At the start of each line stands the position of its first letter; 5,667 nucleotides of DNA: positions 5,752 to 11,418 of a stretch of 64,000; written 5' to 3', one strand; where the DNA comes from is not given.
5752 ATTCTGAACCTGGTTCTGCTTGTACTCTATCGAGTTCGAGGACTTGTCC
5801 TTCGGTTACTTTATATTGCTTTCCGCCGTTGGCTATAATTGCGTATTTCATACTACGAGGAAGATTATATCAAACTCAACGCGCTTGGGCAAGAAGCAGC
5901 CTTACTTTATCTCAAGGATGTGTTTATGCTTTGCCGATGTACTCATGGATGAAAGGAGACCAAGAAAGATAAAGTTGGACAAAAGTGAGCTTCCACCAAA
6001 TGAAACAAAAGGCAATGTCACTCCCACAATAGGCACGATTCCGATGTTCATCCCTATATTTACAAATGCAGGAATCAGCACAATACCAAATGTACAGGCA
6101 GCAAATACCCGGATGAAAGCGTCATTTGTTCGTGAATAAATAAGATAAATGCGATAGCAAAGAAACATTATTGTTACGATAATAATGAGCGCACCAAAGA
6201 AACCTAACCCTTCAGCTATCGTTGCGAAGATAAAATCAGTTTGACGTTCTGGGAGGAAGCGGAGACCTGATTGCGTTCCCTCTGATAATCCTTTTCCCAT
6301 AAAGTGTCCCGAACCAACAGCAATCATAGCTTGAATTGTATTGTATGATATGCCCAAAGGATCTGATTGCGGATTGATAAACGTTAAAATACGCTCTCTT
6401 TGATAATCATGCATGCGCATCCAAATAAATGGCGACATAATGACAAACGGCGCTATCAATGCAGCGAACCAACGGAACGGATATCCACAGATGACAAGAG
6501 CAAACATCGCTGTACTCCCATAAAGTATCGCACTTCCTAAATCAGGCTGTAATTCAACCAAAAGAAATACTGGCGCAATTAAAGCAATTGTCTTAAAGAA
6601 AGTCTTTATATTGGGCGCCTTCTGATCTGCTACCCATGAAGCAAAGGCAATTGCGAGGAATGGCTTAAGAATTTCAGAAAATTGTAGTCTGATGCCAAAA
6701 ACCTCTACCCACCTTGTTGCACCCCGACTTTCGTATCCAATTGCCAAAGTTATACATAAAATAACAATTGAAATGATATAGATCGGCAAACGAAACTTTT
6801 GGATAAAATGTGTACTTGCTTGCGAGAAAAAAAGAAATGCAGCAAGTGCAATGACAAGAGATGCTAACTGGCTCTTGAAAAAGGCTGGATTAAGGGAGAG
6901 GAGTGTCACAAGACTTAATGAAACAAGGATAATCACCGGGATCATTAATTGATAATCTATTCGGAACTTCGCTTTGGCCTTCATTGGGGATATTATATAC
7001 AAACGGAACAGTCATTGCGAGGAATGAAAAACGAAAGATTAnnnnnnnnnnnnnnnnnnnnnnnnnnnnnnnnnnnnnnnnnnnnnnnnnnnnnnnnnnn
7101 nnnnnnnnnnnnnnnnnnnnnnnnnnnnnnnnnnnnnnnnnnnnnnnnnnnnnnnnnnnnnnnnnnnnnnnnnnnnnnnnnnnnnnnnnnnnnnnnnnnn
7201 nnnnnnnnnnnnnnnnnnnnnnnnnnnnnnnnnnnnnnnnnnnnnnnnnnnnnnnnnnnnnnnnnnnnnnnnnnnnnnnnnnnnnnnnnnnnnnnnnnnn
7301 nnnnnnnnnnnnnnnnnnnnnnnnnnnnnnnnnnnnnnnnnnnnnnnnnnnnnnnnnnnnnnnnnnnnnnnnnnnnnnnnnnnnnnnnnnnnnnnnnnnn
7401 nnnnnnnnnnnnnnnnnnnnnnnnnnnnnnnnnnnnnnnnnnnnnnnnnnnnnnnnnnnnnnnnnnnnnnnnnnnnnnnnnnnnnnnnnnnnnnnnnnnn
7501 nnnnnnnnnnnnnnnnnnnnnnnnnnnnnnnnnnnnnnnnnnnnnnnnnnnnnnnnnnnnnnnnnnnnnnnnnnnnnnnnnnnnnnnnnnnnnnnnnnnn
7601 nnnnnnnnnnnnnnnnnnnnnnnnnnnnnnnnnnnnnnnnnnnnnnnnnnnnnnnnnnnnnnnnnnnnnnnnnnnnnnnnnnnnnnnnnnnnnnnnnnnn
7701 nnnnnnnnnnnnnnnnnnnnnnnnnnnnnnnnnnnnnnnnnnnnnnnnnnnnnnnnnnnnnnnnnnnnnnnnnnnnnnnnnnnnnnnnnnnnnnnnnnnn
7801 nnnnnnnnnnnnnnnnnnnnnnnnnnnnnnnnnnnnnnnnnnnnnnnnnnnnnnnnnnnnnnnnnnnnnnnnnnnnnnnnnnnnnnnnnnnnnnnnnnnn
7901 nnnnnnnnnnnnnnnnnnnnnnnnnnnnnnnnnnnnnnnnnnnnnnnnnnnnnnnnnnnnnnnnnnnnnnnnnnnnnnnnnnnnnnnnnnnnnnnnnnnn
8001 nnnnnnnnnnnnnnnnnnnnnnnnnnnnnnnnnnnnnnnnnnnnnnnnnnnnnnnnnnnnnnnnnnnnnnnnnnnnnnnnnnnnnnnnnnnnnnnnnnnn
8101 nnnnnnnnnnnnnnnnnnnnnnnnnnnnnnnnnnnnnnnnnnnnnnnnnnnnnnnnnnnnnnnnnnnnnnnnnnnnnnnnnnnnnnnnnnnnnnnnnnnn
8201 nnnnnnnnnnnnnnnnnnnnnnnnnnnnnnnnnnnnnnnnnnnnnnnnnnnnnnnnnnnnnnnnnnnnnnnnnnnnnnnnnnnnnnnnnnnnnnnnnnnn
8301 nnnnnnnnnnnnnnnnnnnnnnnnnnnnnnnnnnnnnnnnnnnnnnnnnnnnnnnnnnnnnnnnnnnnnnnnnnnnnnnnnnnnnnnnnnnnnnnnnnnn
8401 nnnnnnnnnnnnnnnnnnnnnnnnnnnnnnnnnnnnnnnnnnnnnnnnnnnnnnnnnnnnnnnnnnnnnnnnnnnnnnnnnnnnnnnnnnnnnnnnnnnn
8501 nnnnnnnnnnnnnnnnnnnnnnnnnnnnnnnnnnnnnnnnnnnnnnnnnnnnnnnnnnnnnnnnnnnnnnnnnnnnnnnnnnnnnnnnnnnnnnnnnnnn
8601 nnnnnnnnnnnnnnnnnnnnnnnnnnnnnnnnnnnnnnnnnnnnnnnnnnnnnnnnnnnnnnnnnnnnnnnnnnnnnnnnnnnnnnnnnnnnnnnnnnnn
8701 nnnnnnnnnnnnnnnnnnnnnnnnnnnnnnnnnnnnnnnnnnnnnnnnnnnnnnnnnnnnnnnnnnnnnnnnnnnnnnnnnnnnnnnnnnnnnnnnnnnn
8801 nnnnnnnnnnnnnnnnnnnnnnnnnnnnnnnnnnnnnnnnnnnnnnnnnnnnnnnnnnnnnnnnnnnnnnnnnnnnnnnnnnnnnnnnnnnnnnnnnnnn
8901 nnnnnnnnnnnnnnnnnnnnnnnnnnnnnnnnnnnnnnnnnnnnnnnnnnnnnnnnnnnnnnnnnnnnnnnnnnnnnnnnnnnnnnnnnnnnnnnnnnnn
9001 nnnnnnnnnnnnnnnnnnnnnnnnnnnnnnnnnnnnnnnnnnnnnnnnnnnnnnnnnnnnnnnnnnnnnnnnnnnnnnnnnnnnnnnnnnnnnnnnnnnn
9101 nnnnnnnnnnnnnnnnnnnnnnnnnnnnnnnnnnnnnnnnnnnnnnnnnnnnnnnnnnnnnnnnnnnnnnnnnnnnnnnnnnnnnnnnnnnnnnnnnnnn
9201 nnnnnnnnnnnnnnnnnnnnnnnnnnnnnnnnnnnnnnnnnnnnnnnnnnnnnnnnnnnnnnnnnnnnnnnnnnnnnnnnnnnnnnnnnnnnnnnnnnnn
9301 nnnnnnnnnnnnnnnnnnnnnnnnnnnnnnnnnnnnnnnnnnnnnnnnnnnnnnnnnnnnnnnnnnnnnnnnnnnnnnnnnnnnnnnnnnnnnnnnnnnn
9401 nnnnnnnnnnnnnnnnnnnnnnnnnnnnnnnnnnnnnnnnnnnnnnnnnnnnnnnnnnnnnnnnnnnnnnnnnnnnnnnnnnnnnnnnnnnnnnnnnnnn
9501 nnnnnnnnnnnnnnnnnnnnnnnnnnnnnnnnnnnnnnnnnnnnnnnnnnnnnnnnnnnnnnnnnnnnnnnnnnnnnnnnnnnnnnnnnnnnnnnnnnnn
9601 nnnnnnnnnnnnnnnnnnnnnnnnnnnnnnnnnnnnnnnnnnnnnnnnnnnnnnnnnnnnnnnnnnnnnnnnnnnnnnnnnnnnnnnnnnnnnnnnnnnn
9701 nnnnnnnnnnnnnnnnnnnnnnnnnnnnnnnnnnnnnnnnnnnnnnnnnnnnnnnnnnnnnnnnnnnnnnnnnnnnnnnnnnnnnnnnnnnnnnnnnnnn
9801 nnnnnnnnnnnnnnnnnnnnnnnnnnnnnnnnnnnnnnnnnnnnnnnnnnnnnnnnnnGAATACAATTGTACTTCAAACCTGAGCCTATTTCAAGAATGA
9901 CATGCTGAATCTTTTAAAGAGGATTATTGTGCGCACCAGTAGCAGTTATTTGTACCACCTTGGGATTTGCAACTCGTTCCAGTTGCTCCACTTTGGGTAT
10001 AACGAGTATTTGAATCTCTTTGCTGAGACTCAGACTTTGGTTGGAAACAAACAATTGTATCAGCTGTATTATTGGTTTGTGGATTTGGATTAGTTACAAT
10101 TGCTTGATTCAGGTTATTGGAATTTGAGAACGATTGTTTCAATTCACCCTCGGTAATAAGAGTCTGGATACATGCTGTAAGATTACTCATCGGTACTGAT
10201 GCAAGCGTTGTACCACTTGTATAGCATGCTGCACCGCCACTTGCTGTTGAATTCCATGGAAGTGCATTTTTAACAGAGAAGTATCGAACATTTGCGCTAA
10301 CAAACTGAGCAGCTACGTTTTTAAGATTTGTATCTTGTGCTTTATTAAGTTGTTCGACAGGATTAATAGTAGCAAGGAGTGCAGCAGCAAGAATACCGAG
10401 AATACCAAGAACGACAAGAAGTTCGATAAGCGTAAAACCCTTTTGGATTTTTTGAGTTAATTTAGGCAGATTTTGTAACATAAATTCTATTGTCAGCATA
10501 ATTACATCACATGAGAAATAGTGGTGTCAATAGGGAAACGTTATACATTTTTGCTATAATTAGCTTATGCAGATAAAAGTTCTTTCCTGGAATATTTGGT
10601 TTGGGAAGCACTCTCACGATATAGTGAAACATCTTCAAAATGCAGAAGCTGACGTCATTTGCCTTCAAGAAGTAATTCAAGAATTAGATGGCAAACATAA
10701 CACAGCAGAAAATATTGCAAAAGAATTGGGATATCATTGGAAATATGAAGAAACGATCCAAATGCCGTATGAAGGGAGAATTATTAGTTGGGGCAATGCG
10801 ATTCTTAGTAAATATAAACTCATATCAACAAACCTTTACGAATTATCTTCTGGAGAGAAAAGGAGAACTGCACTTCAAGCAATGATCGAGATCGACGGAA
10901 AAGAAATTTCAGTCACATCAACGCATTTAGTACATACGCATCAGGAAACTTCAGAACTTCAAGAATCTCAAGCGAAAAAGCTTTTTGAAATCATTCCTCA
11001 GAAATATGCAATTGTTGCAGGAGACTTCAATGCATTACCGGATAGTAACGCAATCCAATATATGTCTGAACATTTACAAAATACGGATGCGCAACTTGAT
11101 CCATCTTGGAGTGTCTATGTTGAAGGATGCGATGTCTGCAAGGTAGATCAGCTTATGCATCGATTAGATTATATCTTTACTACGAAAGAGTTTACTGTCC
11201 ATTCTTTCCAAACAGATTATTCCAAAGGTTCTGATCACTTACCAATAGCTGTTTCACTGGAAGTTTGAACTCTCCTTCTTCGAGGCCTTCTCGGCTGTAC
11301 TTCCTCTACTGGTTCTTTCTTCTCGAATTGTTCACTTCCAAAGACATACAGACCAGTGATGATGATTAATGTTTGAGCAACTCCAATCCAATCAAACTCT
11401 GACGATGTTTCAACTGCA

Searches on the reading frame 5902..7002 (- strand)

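Call 51: search_protein_families(library=pfam, proteins=[window:5902-7002:-], max_evalue=0.0001)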
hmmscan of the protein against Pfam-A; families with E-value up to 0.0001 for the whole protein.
window:5902-7002:- (366 aa): 1 family
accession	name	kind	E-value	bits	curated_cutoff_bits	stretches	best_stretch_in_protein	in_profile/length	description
PF01098.24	FTSW_RODA_SPOVE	-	5.1e-84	282.7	26.4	1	19-358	11-355/356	Cell cycle protein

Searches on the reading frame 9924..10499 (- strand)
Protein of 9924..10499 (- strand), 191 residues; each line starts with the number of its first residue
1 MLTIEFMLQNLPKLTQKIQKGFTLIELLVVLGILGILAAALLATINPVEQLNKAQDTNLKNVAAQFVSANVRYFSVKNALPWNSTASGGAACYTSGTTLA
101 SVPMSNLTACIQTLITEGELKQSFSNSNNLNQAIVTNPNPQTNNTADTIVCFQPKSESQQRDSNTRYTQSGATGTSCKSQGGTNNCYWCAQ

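Call 51: search_protein_families(library=pfam, proteins=[window:9924-10499:-], max_evalue=0.0001)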
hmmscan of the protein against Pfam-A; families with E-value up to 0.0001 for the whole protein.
window:9924-10499:- (191 aa): 1 family
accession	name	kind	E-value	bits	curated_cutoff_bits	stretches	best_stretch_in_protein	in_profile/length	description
PF07963.17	N_methyl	-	1.7e-09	37.3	21.2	1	18-42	3-27/27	Prokaryotic N-terminal methylation motif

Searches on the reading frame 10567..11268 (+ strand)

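Call 51: search_protein_families(library=pfam, proteins=[window:10567-11268:+], max_evalue=0.0001)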
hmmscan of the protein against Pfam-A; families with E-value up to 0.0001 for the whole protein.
window:10567-11268:+ (233 aa): 2 families
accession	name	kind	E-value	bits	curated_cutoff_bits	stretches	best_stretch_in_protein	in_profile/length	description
PF03372.29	Exo_endo_phos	-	1.5e-22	80.9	24.5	1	6-224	1-225/225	Endonuclease/Exonuclease/phosphatase family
PF23226.1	Exo_endo_phos_PGAP2IP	-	2.6e-08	33.9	27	1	18-166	25-170/239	PGAP2IP, C-terminal nuclease-like domain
